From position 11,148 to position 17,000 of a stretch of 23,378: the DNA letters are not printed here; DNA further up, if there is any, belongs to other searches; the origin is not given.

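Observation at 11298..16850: Giant AAA+ ATPase has an unusual architecture and a DD Walker B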

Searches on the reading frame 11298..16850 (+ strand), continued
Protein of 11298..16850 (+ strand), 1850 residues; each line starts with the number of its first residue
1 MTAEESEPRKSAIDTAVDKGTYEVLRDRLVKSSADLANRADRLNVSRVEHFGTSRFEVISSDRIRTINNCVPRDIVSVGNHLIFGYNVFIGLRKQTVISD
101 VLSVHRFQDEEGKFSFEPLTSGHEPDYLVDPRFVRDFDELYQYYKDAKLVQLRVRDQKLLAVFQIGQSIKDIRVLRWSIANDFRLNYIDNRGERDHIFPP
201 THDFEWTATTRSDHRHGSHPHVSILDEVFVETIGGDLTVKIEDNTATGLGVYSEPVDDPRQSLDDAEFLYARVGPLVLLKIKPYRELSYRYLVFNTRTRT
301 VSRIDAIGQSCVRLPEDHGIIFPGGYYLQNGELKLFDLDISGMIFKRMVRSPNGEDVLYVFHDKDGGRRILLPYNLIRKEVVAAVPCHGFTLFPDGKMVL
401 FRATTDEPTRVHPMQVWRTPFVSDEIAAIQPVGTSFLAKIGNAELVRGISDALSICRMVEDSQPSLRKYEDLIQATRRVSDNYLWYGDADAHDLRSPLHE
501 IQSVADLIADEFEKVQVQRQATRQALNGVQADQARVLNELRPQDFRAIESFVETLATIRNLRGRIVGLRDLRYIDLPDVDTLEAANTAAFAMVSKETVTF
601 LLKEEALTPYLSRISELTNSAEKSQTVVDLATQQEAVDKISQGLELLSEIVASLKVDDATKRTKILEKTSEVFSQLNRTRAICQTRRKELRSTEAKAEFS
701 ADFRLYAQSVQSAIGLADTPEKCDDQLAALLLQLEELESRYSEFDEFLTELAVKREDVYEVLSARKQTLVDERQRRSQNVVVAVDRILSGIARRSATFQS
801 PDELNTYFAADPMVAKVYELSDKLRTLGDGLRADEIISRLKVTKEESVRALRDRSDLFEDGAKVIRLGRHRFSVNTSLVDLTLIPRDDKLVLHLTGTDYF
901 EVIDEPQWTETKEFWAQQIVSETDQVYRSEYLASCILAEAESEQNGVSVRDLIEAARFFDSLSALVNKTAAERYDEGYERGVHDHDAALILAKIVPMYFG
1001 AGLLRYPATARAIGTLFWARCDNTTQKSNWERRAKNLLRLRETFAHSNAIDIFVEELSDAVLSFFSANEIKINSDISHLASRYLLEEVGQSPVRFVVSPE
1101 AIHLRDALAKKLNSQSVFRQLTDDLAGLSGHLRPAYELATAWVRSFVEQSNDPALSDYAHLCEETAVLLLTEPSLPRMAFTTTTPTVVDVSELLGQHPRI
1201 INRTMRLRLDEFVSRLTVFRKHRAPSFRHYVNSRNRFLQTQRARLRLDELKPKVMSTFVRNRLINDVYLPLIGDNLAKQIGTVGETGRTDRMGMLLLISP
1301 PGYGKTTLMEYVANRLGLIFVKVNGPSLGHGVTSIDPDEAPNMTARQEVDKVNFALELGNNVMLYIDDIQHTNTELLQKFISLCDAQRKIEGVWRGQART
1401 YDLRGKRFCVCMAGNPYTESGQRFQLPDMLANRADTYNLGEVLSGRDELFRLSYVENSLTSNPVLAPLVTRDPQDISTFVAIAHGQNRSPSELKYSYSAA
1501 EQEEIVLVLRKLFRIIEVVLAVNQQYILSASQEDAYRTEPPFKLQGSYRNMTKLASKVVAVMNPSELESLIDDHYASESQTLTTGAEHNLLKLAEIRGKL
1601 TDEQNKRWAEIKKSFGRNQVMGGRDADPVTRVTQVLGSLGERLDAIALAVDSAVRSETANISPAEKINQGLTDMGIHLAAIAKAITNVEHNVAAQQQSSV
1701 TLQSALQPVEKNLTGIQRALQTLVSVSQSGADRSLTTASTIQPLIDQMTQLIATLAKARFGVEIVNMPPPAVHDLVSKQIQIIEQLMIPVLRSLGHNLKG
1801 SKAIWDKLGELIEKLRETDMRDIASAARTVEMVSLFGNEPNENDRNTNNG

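Call 18: find_related_loci(query=window:11298-16850:+, collection=genome_contigs, flank=8000)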
Query window:11298-16850:+ (1850 aa) in genome_contigs; peptide patterns used: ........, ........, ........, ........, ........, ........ (x = any residue, [..] = any of these).
458 stretches matched a pattern; 403 encode a relative of the query (tblastn E <= 1e-3); the best 80 are kept; 80 distinct loci.
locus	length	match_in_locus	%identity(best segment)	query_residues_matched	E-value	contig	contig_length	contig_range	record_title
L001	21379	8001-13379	54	17-1844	0e+0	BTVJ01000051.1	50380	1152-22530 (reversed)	MAG: Myxococcales bacterium AMX-MBFR-64 DNA, sequence051, whole genome shotgun sequence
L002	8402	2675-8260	52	1-1835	0e+0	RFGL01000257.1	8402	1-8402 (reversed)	MAG: Acidobacteria bacterium isolate J023 k99_809214, whole genome shotgun sequence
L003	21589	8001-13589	52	3-1825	0e+0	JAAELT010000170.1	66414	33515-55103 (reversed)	MAG: bacterium isolate Bpl_12 BplG_CONTIG1551126, whole genome shotgun sequence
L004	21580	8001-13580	52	15-1832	0e+0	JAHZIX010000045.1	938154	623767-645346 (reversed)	MAG: Deltaproteobacteria bacterium isolate P_S1_bin.14 k141_1565743, whole genome shotgun sequence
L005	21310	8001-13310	52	17-1835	0e+0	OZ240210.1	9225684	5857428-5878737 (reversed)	MAG: Candidatus Marinacidobacterales bacterium isolate 0d31ad60-220b-4e30-b965-f5e03541a285 genome assembly, chromosome:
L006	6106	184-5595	51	17-1831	0e+0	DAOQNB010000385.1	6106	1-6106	MAG TPA_asm: Acidobacteriota bacterium isolate AMR_MDS_0507 NODE_7358_length_6106_cov_6.285077, whole genome shotgun seq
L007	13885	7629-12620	56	1-1653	0e+0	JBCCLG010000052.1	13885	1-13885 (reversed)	MAG: Acidobacteriota bacterium isolate P01_C01_bin.21 k141_343204_length_13885_cov_13.0000, whole genome shotgun sequenc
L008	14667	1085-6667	51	17-1826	0e+0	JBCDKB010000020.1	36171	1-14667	MAG: Acidobacteriota bacterium isolate P01_H01_bin.49 k141_2215852_length_36171_cov_19.6115, whole genome shotgun sequen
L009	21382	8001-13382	51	3-1803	0e+0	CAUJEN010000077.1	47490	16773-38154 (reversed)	MAG: Candidatus Eremiobacteraeota bacterium isolate KLAP168 genome assembly, contig: KLAP168_544647, whole genome shotgu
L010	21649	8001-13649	51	17-1826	0e+0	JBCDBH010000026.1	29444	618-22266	MAG: Acidobacteriota bacterium isolate P01_F01_bin.79 k141_490762_length_29444_cov_11.0000, whole genome shotgun sequenc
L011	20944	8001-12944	55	17-1650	0e+0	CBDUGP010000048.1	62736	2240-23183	MAG TPA_asm: uncultured bacterium isolate SRR22808116_maxbin2_13 genome assembly, contig: ERZ25043450.149, whole genome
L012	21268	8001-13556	51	17-1830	0e+0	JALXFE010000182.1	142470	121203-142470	MAG: Thermoanaerobaculia bacterium isolate V2_maxbin2_scaf2bin.072 V2_NODE_1_length_142470_cov_7.019341, whole genome sh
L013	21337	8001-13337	51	2-1815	0e+0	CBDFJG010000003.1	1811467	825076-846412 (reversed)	MAG: Planctomycetota bacterium isolate 82eb9380-8e6c-47c5-987f-f4f3aed39320 genome assembly, contig: contig_3, whole gen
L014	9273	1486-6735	53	17-1755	0e+0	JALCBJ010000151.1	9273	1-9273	MAG: Thermoanaerobaculia bacterium isolate IB1_shallow_metabat_bins_2.tsv.009 NODE_849_length_9273_cov_18.215448, whole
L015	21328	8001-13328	49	16-1819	0e+0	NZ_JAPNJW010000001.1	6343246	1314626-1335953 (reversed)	Nannocystis sp. RBIL2 ctg.s1.000000F, whole genome shotgun sequence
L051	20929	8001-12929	49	4-1648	0e+0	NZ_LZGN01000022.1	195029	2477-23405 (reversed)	Gilliamella sp. wkB308 Gilliamella_apicola_wkB308_contig29, whole genome shotgun sequence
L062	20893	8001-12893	48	13-1647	0e+0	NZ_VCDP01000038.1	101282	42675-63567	Xenorhabdus littoralis strain Reich WTCHG_223154_273_1_contig_38, whole genome shotgun sequence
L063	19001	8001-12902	48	4-1640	0e+0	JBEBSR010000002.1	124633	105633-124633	MAG: Wohlfahrtiimonas larvae isolate T2.bin.152 NODE_311_length_124633_cov_6.526233, whole genome shotgun sequence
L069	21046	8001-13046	48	2-1649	0e+0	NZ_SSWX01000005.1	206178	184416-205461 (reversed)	Lampropedia aestuarii strain YIM MLB12 Scaffold5, whole genome shotgun sequence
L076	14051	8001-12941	48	11-1653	0e+0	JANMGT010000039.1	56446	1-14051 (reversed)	MAG: Lysobacteraceae bacterium isolate OTE_70_metabat_382 OTE_70_k141_1405679, whole genome shotgun sequence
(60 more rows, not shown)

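Call 65: search_protein_families(library=pfam, proteins=[L051:3633-4271:+, L051:4308-5000:+, L051:974-3277:+, L051:13434-14306:+, L069:1417-2076:+, L069:2165-2863:+, L069:3062-3706:+, L076:7311-7820:+, L062:13219-13785:+, L063:13420-14073:+], max_evalue=0.001)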
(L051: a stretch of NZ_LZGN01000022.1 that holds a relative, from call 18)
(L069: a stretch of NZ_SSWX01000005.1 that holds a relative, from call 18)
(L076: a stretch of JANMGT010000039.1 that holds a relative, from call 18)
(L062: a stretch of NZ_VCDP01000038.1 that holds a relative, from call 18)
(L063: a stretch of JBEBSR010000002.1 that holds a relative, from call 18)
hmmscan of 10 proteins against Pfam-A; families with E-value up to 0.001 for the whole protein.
L051:3633-4271:+ (212 aa): 1 family
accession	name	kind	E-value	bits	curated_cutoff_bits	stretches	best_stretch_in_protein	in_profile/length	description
PF09938.14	DUF2170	-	1.3e-46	158.2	27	1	74-210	2-137/137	Uncharacterized protein conserved in bacteria (DUF2170)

L051:4308-5000:+ (230 aa): 1 family
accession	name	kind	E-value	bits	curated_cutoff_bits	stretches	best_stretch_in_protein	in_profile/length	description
PF04012.17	PspA_IM30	-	1.2e-50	172.6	33.9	1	2-229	1-219/220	PspA/IM30 family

L051:974-3277:+ (767 aa): 3 families
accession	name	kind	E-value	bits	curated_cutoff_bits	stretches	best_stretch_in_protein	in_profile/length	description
PF00593.30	TonB_dep_Rec_b-barrel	-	1.7e-41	143.9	27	1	260-726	9-436/436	TonB dependent receptor-like, beta-barrel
PF14905.12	OMP_b-brl_3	-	5e-14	52.6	27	1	465-632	145-304/408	Outer membrane protein beta-barrel family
PF07715.20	Plug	-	6.5e-11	43.1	23.9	1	47-172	4-106/107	TonB-dependent Receptor Plug Domain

L051:13434-14306:+ (290 aa): 0 families

L069:1417-2076:+ (219 aa): 1 family
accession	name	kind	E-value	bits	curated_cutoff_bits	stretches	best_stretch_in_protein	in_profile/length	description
PF09938.14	DUF2170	-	4.3e-48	163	27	1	78-211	2-134/137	Uncharacterized protein conserved in bacteria (DUF2170)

L069:2165-2863:+ (232 aa): 1 family
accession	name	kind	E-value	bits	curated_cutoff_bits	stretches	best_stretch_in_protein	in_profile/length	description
PF04012.17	PspA_IM30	-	9e-51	173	33.9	1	2-229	1-219/220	PspA/IM30 family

L069:3062-3706:+ (214 aa): 0 families

L076:7311-7820:+ (169 aa): 1 family
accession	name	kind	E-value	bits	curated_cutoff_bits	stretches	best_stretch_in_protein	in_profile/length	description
PF16401.11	DUF5009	-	5.6e-05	23.1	25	1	34-129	121-217/260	Domain of unknown function (DUF5009)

L062:13219-13785:+ (188 aa): 1 family
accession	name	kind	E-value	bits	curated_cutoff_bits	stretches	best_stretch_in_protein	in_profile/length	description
PF01694.28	Rhomboid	-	3.6e-19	69.8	22.6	1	51-178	9-140/143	Rhomboid domain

L063:13420-14073:+ (217 aa): 1 family
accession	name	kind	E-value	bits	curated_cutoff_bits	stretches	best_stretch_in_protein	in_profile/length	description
PF24357.1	TMD0_ABC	-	0.00033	21.3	27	1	19-66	28-75/159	ABC transporter TMD0 domain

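Call 85: search_dna_similar(query=window:11298-16847:+, collection=plasmids, mode=protein, max_rows=25, max_evalue=1e-10)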
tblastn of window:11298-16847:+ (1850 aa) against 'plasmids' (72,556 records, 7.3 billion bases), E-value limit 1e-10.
Records with a match: 13; places in all: 13; records where one place covers at least 80% of the query: 13.
Best place of each record, by identity: <60% 13.
By first word of the organism name: Streptomyces 3; Proteus 2; Deinococcus 2; Nonomuraea 1; Pseudomonas 1; Hymenobacter 1; Halomonas 1; Vibrio 1; Photobacterium 1.
By predicted mobility (MOB-suite, as given by PLSDB): non-mobilizable 10; mobilizable 3.
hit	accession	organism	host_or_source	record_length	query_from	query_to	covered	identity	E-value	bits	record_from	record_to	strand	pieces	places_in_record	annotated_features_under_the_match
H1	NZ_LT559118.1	Nonomuraea gerenzanensis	-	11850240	11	1655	89%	51.4%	0e+0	1614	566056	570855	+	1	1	none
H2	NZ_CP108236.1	Streptomyces sp. NBC_00080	-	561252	10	1654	89%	49.1%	0e+0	1553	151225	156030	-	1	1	DNA repair ATPase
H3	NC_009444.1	Pseudomonas fluorescens SBW25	-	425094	11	1768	95%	45.8%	0e+0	1490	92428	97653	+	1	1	DNA repair ATPase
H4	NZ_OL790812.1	Proteus mirabilis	-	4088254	13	1646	88%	48.7%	0e+0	1592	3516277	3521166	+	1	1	none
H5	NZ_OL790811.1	Proteus mirabilis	-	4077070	13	1646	88%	48.7%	0e+0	1592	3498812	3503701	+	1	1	none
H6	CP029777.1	Deinococcus actinosclerus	mixed culture,wastewater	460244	7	1648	89%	45.8%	0e+0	1331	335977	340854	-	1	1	DNA repair protein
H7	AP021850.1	Deinococcus grandis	-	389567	20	1644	88%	46.1%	0e+0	1377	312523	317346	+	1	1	hypothetical protein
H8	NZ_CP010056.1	Hymenobacter sp. DG25B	single cell,soil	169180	15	1618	87%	43.8%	0e+0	1347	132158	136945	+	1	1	DNA repair ATPase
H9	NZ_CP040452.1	Halomonas sp. PA16-9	-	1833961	11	1635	88%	43.0%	0e+0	1325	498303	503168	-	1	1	none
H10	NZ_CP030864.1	Streptomyces globosus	cell culture,environment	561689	15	1615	87%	43.2%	0e+0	1198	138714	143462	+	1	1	DNA repair ATPase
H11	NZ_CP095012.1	Streptomyces sp. 2P-4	cell culture,mudflats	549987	15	1615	87%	43.1%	0e+0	1197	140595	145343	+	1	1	DNA repair ATPase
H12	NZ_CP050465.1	Vibrio campbellii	single cell,seawater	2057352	18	1643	88%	42.1%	0e+0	1288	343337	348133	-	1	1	none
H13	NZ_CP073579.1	Photobacterium sp. GJ3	-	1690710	20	1647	88%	41.2%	0e+0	1251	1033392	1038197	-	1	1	record has no annotation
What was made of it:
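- Only 13 of 72,556 plasmid records carry it, mostly chromids or mislabelled chromosomes (call 85).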

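Call 86: search_dna_similar(query=window:11298-16847:+, collection=phages, mode=protein, max_rows=10, max_evalue=1e-10)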
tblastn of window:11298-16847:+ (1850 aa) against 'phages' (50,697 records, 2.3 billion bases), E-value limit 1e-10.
No match.
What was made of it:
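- There are no copies in 50,697 phage records (call 86).
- Tried and rejected: No homolog (call 86).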

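Call 87: get_annotated_region(hit=H3, flank=7000)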
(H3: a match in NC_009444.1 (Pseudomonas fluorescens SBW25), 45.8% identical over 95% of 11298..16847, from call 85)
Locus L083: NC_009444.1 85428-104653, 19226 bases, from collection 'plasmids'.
description: Pseudomonas fluorescens SBW25 plasmid pQBR103, complete sequence
organism: Pseudomonas fluorescens SBW25 (NCBI taxid 216595)
taxonomy: Bacteria; Pseudomonadota; Gammaproteobacteria; Pseudomonadales; Pseudomonadaceae; Pseudomonas; Pseudomonas fluorescens; Pseudomonas fluorescens SBW25
host: -; source: -; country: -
typing (MOB-suite, as given by PLSDB): non-mobilizable; replicon rep_cluster_1081; mating-pair formation MPF_I
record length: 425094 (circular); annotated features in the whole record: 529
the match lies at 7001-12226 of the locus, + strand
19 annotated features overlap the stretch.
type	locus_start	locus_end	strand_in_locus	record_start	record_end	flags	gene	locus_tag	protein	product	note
CDS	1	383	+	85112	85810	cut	-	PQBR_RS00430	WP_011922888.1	PspA/IM30 family protein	-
CDS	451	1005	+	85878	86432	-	-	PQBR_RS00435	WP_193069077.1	rhomboid family intramembrane serine protease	-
CDS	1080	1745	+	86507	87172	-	-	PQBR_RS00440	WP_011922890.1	DUF2491 family protein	-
CDS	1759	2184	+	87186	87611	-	-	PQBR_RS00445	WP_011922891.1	DUF350 domain-containing protein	-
CDS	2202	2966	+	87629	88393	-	-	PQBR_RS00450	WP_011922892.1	DUF1190 domain-containing protein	-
CDS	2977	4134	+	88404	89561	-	-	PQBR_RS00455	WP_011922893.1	glutathionylspermidine synthase family protein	-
CDS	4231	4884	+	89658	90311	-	-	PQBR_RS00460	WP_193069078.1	hypothetical protein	-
CDS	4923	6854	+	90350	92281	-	-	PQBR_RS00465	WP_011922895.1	SPFH domain-containing protein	-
CDS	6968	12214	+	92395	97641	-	-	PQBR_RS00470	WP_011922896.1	DNA repair ATPase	-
CDS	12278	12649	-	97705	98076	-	-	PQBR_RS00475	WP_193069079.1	histone-like nucleoid-structuring protein, MvaT/MvaU family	GO:0071824 - protein-DNA complex organization [Evidence IEA]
CDS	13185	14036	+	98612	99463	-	-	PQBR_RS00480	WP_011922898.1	hypothetical protein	-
CDS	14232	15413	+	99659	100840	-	-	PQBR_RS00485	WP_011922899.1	C2H2-type zinc finger protein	-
CDS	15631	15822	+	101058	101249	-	-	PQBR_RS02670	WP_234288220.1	hypothetical protein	-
CDS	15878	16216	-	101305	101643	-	-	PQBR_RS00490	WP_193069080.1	hypothetical protein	-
CDS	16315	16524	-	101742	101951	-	-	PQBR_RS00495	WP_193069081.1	hypothetical protein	-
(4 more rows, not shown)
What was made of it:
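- Plasmid pQBR103 carries PspA, rhomboid and glutathionylspermidine synthase genes, followed by SPFH and the ATPase (call 87). Copies occur on megaplasmids such as pQBR103 (calls 85, 87).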
